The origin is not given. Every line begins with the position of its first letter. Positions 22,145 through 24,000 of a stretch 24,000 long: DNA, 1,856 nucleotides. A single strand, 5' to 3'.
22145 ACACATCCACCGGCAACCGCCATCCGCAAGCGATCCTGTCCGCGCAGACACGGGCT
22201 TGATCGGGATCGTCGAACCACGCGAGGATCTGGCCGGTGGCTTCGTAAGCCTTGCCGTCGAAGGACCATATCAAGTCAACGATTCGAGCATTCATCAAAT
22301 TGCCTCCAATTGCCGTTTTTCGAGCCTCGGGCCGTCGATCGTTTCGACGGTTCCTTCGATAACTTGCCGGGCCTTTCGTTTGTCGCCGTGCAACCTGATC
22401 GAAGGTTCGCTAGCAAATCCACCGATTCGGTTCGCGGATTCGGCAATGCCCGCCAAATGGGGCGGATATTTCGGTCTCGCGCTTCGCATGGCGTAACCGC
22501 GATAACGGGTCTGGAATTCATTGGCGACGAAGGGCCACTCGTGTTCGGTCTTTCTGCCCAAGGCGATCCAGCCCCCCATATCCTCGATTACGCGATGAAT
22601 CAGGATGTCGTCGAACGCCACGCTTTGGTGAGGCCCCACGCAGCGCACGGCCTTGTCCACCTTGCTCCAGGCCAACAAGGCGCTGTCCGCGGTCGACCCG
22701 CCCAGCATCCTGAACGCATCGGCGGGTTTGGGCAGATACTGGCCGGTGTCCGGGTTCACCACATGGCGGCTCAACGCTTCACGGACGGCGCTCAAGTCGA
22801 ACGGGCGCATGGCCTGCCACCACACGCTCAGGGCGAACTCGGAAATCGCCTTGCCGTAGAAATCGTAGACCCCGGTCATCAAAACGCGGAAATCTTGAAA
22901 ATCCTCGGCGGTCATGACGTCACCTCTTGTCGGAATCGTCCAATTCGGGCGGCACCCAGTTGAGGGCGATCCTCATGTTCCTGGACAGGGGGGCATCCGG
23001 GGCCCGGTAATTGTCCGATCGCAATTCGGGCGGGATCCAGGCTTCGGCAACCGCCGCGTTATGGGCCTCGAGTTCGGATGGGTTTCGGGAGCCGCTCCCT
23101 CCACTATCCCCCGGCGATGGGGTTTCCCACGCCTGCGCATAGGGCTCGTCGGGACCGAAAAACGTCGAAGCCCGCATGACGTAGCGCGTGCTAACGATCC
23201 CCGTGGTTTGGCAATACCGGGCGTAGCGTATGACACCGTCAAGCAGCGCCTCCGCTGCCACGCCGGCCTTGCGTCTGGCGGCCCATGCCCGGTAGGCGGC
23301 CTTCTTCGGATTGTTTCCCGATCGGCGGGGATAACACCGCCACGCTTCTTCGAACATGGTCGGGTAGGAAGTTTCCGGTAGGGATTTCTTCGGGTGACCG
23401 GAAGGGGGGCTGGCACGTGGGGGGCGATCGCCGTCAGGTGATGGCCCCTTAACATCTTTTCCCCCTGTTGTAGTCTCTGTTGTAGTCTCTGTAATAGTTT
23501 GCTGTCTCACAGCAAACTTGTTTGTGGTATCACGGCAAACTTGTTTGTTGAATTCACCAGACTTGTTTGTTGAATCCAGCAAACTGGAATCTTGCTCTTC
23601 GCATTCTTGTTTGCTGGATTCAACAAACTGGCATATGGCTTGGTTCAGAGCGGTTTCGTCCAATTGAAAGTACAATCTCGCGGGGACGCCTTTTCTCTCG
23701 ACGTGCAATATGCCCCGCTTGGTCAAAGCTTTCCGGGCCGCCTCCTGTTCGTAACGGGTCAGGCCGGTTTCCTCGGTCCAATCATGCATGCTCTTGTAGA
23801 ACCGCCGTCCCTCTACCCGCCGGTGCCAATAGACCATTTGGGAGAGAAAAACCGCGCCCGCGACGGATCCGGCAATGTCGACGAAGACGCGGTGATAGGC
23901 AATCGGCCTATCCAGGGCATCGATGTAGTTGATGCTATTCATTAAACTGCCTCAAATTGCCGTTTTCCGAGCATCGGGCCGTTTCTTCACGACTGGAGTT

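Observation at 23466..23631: Candidate replication origin embedded in the initiator-like gene (lambda O/ori-type arrangement)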

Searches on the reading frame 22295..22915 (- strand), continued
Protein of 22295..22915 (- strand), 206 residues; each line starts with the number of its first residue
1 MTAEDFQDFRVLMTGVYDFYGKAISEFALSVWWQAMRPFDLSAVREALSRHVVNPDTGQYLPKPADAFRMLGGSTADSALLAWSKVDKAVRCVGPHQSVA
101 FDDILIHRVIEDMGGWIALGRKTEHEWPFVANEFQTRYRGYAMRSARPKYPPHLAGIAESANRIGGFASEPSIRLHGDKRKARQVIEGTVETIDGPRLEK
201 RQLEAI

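Call 109: fold_search(model_id=the predicted structure, library=viral)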
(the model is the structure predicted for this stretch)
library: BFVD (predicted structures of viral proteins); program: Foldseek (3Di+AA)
matches with E <= 10: 122; with E <= 0.001: 10
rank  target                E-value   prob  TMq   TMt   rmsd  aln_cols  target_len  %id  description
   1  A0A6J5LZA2            2.7e-16  1.00  0.77  0.74   3.3       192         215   34  DUF6475 domain-containing protein [uncultured Caudovirales phage]
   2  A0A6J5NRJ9            2.1e-09  1.00  0.51  0.63  11.1       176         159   27  Uncharacterized protein [uncultured Caudovirales phage]
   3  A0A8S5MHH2            1.8e-05  1.00  0.43  0.38   8.4       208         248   19  Replisome organizer [Siphoviridae sp. ctvyM23]
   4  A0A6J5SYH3            6.0e-04  1.00  0.35  0.39  14.8       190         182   15  Replicative helicase inhibitor G39P, N-terminal [uncultured Caudovirales phage]
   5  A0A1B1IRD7            6.3e-04  1.00  0.33  0.69   4.4        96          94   26  (no name in the UniProt tables at hand)
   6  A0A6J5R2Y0            6.3e-04  1.00  0.37  0.46   6.1       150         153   16  Uncharacterized protein [uncultured Caudovirales phage]
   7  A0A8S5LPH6            6.3e-04  1.00  0.40  0.37  11.1       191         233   19  Replisome organizer [Siphoviridae sp. ctoiW10]
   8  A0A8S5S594            6.7e-04  1.00  0.43  0.40   5.3       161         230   17  Replisome organizer [Myoviridae sp. cthAo37]
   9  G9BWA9                9.4e-04  1.00  0.49  0.51   4.6       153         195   16  (no name in the UniProt tables at hand)
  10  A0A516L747            9.4e-04  1.00  0.40  0.37  12.0       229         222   12  (no name in the UniProt tables at hand)
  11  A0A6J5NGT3            1.1e-03  1.00  0.40  0.43   5.4       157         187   15  Replicative helicase inhibitor G39P, N-terminal [uncultured Caudovirales phage]
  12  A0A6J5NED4            5.4e-03  1.00  0.32  0.41   7.4       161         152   14  Uncharacterized protein [uncultured Caudovirales phage]
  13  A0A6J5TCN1            6.0e-03  1.00  0.35  0.61   3.8        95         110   22  Replicative helicase inhibitor G39P N-terminal domain-containing protein [uncultured Caudovirales phage]
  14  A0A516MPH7            6.3e-03  1.00  0.34  0.39  10.8       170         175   13  (no name in the UniProt tables at hand)
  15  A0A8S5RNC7            8.4e-03  1.00  0.36  0.36  10.6       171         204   15  Replication protein P [Virus sp. cts3e7]
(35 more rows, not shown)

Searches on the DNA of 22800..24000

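Call 73: search_rna_families(source=window, start=22800, end=24000, threshold=evalue, max_evalue=1)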
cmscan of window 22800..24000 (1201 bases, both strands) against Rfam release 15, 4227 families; matches with E-value up to 1: 5.
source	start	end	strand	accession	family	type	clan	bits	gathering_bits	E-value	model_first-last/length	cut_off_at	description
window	23562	23631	+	RF04251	MIR5070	Gene; miRNA;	CL00139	32.4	100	0.00056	18-99/116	no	MIR5070 microRNA precursor family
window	23567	23626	+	RF03728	MIR1511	Gene; miRNA;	-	22.1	100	0.24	1-85/85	no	MIR1511 microRNA precursor family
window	23569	23624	-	RF00693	mir-147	Gene; miRNA;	-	21.6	57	0.13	1-78/78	no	mir-147 microRNA precursor family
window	23567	23627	+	RF04036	mir-2076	Gene; miRNA;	-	21.3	90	0.19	1-68/68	no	mir-2076 microRNA precursor family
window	23565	23628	+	RF04165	mir-2483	Gene; miRNA;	-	21.1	75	0.42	1-80/80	no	mir-2483 microRNA precursor family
